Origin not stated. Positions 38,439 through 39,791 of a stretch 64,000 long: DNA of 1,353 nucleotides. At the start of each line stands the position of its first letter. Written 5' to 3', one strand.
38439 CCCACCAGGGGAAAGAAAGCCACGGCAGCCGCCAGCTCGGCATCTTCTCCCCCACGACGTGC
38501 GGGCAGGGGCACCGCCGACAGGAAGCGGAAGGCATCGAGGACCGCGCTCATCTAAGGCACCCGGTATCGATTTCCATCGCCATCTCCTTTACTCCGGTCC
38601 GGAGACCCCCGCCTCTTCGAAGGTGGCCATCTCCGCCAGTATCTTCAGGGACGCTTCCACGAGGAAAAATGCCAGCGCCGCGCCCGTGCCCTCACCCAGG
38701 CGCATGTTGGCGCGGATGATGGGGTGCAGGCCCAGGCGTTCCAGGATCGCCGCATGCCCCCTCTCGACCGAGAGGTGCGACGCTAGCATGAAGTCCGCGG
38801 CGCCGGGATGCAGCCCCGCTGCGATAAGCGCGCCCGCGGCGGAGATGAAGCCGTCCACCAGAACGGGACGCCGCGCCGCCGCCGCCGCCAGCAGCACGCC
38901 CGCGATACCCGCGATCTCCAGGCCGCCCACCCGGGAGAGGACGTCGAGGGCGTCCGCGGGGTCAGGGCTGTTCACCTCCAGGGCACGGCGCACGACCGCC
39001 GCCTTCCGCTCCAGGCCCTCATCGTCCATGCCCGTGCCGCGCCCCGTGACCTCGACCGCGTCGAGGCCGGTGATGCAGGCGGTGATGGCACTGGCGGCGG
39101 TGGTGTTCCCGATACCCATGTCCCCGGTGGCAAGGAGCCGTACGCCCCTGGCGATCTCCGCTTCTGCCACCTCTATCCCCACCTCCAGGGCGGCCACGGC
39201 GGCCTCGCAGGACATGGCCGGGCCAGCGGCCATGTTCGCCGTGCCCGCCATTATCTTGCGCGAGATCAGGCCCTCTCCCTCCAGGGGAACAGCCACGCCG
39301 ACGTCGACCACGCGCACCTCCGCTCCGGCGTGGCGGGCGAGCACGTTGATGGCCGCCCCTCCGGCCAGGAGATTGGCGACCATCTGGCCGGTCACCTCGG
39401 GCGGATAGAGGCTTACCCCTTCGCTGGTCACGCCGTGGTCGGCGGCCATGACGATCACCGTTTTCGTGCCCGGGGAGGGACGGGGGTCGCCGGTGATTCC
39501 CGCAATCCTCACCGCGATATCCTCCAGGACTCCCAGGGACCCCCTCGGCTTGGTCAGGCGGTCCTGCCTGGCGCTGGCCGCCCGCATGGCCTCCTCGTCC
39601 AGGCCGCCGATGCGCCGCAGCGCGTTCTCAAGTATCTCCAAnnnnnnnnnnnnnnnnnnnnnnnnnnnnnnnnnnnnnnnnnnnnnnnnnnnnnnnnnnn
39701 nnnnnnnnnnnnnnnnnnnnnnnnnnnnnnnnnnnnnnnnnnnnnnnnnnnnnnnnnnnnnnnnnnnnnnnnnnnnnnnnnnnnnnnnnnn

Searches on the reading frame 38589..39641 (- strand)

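Call 82: search_protein_families(library=pfam, proteins=[window:38589-39641:-], max_evalue=0.00001)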
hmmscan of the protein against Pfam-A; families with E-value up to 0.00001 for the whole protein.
window:38589-39641:- (350 aa): 1 family
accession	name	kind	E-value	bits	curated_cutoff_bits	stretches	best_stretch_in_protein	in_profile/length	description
PF02277.22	DBI_PRT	-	1.9e-134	448.5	22.6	1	13-346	3-329/329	Phosphoribosyltransferase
